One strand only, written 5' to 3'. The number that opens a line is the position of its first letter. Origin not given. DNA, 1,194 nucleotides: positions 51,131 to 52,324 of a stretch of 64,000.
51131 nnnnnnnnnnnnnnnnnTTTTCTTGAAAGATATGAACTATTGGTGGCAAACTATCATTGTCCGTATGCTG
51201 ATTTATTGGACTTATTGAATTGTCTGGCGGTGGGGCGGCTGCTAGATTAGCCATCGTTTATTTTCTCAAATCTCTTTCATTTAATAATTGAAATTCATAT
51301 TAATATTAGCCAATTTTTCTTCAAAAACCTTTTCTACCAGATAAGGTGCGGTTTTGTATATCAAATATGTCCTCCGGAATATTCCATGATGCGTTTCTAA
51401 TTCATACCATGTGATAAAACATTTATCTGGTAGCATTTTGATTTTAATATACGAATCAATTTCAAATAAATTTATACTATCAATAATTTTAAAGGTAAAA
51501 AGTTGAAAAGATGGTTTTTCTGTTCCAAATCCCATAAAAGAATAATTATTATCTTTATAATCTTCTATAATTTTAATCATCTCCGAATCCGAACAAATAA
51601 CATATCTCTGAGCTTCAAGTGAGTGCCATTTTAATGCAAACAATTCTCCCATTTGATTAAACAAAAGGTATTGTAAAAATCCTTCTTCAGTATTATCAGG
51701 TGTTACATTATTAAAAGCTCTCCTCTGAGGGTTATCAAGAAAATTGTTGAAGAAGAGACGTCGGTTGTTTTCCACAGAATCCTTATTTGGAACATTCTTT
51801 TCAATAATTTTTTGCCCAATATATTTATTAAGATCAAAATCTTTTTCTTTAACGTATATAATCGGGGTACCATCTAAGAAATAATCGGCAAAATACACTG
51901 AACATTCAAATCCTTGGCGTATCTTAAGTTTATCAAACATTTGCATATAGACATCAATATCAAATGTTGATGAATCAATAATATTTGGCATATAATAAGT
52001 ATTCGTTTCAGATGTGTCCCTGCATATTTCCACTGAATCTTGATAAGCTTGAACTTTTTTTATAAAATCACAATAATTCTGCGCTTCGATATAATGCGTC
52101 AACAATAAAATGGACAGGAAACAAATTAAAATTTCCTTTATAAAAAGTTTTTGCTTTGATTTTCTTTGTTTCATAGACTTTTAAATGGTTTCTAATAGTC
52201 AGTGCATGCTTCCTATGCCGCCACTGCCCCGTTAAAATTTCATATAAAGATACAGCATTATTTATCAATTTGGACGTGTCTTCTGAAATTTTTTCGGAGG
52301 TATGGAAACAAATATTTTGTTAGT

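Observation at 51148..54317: Low-GC three-gene islet between the LolD-like ABC ATPase gene and thioredoxin, with a duplicated ~180-bp hairpin-plus-leader module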

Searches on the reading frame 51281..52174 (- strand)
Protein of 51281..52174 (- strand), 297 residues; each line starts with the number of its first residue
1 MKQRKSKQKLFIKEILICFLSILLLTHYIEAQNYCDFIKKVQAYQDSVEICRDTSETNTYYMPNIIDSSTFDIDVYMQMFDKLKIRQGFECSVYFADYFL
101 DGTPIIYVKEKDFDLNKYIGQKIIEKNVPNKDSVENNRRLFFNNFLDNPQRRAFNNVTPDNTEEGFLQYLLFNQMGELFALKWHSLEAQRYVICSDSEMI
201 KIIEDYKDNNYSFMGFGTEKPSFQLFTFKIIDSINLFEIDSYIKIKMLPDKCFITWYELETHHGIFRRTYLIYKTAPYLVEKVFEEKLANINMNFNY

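Call 12: search_protein_families(library=pfam, proteins=[window:51281-52174:-], max_evalue=1)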
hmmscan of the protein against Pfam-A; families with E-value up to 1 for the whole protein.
window:51281-52174:- (297 aa): 0 families

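Call 13: search_protein_families(library=padloc, proteins=[window:51281-52174:-], max_evalue=1)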
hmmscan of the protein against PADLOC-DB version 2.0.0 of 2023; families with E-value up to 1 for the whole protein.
window:51281-52174:- (297 aa): 1 family
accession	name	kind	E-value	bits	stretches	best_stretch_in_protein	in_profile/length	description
PDLC01430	Csx19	-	0.024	12.4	1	163-205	62-102/167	CAS-III-D; effector_UNK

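Call 14: search_protein_families(library=ncbifam, proteins=[window:51281-52174:-], max_evalue=1)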
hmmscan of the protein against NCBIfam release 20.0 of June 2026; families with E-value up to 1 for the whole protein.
window:51281-52174:- (297 aa): 0 families

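Call 16: find_encoding_contigs(protein=window:51281-52174:-, flank=10000, max_places=10)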
Protein window:51281-52174:- (297 aa): 10 contigs read that carry it; 7 places shown.
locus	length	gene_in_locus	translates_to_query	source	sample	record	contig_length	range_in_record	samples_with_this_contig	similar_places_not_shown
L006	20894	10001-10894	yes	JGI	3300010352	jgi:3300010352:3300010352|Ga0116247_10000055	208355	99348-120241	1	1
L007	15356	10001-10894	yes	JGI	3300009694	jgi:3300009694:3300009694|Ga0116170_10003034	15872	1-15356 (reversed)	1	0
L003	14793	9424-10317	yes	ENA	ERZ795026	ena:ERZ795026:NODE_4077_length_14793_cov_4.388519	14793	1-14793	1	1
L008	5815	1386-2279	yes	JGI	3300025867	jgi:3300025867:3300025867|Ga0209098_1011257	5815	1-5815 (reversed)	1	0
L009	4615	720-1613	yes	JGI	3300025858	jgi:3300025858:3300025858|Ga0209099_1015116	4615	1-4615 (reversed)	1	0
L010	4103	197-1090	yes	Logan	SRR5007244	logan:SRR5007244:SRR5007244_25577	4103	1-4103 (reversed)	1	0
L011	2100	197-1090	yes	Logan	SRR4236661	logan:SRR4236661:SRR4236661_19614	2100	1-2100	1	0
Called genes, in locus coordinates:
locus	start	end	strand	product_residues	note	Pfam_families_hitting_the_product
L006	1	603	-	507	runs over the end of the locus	PF03853:YjeF_N, PF01256:Carb_kinase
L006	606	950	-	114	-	PF07666:MpPF26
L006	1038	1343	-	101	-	PF10825:DUF2752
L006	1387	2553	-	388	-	PF01053:Cys_Met_Meta_PP, PF01212:Beta_elim_lyase (faint), PF00155:Aminotran_1_2 (weak), PF00266:Aminotran_5 (weak)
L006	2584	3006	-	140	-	PF04020:Phage_holin_4_2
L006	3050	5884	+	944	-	PF26549:Tricorn_N (faint), PF26550:Tricorn_2nd (faint)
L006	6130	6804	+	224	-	-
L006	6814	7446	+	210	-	PF01073:3Beta_HSD (weak), PF01370:Epimerase, PF03446:NAD_binding_2 (weak), PF05368:NmrA, PF13460:NAD_binding_10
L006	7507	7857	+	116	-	PF00085:Thioredoxin, PF13098:Thioredoxin_2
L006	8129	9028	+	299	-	-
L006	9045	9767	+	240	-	-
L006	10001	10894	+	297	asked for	-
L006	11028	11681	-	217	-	PF00005:ABC_tran, PF13304:AAA_21 (faint)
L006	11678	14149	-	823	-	PF06452:CBM9_1 (faint), PF19313:DUF5916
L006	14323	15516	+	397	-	PF08442:ATP-grasp_2, PF13549:ATP-grasp_5 (faint), PF24948:Citrate_synth_N, PF00549:Ligase_CoA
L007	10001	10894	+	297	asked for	-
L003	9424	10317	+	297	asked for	-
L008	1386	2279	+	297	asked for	-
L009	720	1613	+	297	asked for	-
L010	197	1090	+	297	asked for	-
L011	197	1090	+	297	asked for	-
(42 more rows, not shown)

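Call 39: find_homologous_proteins(query=window:51281-52174:-, max_evalue=0.001)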
Query window:51281-52174:- (297 aa): 15 proteins with E <= 0.001 among 1483 candidates.
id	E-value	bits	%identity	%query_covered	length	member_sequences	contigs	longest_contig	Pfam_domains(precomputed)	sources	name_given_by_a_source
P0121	5.2e-197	671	100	100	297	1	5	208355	-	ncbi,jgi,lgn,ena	-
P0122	6.5e-140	484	74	100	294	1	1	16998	-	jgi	-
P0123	8.9e-95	335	56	98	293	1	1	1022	-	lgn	-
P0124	1.9e-92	328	55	100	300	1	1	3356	-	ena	-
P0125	1.0e-91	325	53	100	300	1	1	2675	-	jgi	jgi:hypothetical protein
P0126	6.6e-42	162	37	94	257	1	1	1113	-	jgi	-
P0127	6.7e-41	159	36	99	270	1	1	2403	-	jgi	jgi:hypothetical protein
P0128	1.1e-39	155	37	95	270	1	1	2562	-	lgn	-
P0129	2.2e-39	154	37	88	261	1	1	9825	-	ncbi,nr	ncbi:MAG: hypothetical protein Q8861_11515 [Bacteroidota bacterium]|nr:hypothetical protein [Bactero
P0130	9.5e-39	152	35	90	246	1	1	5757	-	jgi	-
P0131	6.2e-38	149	37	90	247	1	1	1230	-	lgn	-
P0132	8.6e-36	142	35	96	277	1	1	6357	-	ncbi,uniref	uniref:hypothetical protein n=1 Tax=uncultured Draconibacterium sp. TaxID=1573823 RepID=UPI003216CD4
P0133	3.2e-35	140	38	90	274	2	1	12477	-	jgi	jgi:hypothetical protein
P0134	3.7e-34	137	36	94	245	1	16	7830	-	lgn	-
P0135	9.9e-26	109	30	90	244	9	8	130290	-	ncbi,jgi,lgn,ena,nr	ncbi:MAG: hypothetical protein CVU12_01875 [Bacteroidetes bacterium HGW-Bacteroidetes-7]|jgi:hypothe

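Call 41: find_encoding_contigs(protein=P0122, flank=8000, max_places=3)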
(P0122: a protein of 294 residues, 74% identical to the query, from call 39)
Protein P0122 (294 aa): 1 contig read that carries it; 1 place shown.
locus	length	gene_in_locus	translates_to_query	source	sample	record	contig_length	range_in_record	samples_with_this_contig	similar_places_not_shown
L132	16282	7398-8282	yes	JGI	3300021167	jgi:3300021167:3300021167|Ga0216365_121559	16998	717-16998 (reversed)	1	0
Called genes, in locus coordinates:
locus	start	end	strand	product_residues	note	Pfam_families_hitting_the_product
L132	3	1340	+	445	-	?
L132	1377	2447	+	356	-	-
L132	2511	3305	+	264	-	PF00528:BPD_transp_1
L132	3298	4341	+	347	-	PF00005:ABC_tran, PF13304:AAA_21 (faint)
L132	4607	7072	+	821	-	PF01839:FG-GAP (faint), PF13517:FG-GAP_3, PF18962:Por_Secre_tail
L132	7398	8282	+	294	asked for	-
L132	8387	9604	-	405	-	PF00270:DEAD, PF04851:ResIII, PF00271:Helicase_C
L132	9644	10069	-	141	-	PF01243:PNPOx_N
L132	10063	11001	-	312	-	-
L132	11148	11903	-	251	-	PF02621:VitK2_biosynth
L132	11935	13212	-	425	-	PF03372:Exo_endo_phos, PF18962:Por_Secre_tail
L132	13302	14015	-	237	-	PF05401:NodS (weak), PF13489:Methyltransf_23 (weak), PF13847:Methyltransf_31 (weak), PF08241:Methyltransf_11, PF08242:Methyltransf_12, PF13649:Methyltransf_25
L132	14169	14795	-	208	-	PF13189:Cytidylate_kin2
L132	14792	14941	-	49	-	-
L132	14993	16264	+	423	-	PF00245:Alk_phosphatase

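Call 63: predict_structure(alignment_id=A3)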
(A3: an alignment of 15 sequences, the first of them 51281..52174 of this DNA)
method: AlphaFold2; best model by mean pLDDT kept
length: 297 residues; sequences in the alignment: 15
mean_pLDDT: 79.2   pTM: 0.78
mean pLDDT of the five models: 79.2, 77.1, 76.4, 76.2, 74.1
residues with pLDDT >= 90: 96; 70-90: 120; 50-70: 66; < 50: 15
segments of 3 or more residues with pLDDT < 50: 212-219
pLDDT, mean of each block of 10 residues (from residue 1): 56 77 60 84 84 53 66 92 92 71 81 89 86 79 86 92 96 85 65 86 75 47 67 69 92 94 90 95 94 72
secondary structure, 60 per line:
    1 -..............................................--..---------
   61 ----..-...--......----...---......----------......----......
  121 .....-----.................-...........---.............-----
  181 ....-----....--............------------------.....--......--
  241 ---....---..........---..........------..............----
elements in order: H2-47 H73-78 E83-85 E89-94 E105-110 H115-125 H131-147 H153-156 E157-159 H163-175 H181-184 E190-193 H196-207 E226-230 H233-238 E244-247 E251-260 E264-273 E280-293

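Call 67: fold_search(model_id=the predicted structure, library=pdb)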
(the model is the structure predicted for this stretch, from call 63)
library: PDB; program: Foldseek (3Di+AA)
matches with E <= 10: 803; with E <= 0.001: 0
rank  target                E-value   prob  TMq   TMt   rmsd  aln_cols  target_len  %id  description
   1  7htw_B                2.8e-01  0.11  0.11  0.12  11.5       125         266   12  PanDDA analysis group deposition -- Crystal Structure of FatA in complex with Z57744712 (released 2025-08-13)
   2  8chv_A                4.0e-01  0.18  0.11  0.20  11.2        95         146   10  Crystal structure of human PURA (fragment Glu57-Glu212, PUR repeat I and II) R140P mutant (released 2024-02-21)
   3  1y8c                  4.8e-01  0.21  0.13  0.16   8.2        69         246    7  Crystal structure of a S-adenosylmethionine-dependent methyltransferase from Clostridium acetobutylicum ATCC 824 (released 2004-12-28)
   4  7zkg_A                4.8e-01  0.11  0.12  0.13  10.1        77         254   12  C-Methyltransferase PsmD from Streptomyces griseofuscus with bound cofactor (crystal form 2) (released 2022-12-28)
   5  7htx_B                4.8e-01  0.08  0.11  0.12  11.4       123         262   11  PanDDA analysis group deposition -- Crystal Structure of FatA in complex with Z608065044 (released 2025-08-13)
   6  7hqx_B                4.8e-01  0.08  0.11  0.12  11.4       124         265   13  PanDDA analysis group deposition -- Crystal Structure of FatA in complex with Z218760918 (released 2025-08-13)
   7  3cyg_A                4.8e-01  0.06  0.10  0.13  15.4       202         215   10  Crystal structure of an uncharacterized protein from Fervidobacterium nodosum Rt17-B1 (released 2008-05-13)
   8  7hqx_A                5.0e-01  0.08  0.11  0.12  11.4       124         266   13  PanDDA analysis group deposition -- Crystal Structure of FatA in complex with Z218760918 (released 2025-08-13)
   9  7hsv_B                5.4e-01  0.08  0.10  0.11  11.0       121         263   14  PanDDA analysis group deposition -- Crystal Structure of FatA in complex with Z2643472210 (released 2025-08-13)
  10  3d2l_A                5.7e-01  0.18  0.13  0.15   8.8        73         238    7  Crystal structure of SAM-dependent methyltransferase (ZP_00538691.1) from EXIGUOBACTERIUM SP. 255-15 at 1.90 A resolut (released 2008-05-20)
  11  9hly_AaA              5.7e-01  0.06  0.08  0.09  11.2       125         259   14  Crystal structure of Arabidopsis thaliana Acyl-ACP Thioesterase (At-FatA) complexed with N-(3-chlorophenyl)-2-[4-(2- (released 2025-05-14)
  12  7zgt_A                6.0e-01  0.18  0.14  0.16   9.3        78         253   13  C-Methyltransferase PsmD from Streptomyces griseofuscus (apo form) (released 2022-12-28)
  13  6tps_P                6.0e-01  0.13  0.10  0.06  11.2        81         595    9  early intermediate RNA Polymerase I Pre-initiation complex - eiPIC (released 2020-03-18)
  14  1s5u_C                6.0e-01  0.09  0.11  0.20  11.0       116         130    9  Crystal Structure of Hypothetical Protein EC709 from Escherichia coli (released 2004-05-11)
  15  2fuj                  6.0e-01  0.08  0.12  0.21  10.3       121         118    7  A putative acyl-CoA thioesterase from Xanthomonas campestris (XC229) (released 2006-07-04)
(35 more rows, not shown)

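Call 92: search_solved_structures(query=A3, max_evalue=1)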
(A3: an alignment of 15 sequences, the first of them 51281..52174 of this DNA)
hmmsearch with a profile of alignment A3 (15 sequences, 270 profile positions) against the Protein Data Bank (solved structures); distinct sequences matched with E-value up to 1: 1.
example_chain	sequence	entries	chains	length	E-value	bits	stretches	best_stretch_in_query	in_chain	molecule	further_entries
10lk_c1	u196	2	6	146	0.09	15.2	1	10-97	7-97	Lipoprotein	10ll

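Call 93: search_protein_families(library=phrogs, proteins=[window:51281-52174:-], max_evalue=0.1)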
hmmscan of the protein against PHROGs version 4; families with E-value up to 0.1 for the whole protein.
window:51281-52174:- (297 aa): 0 families
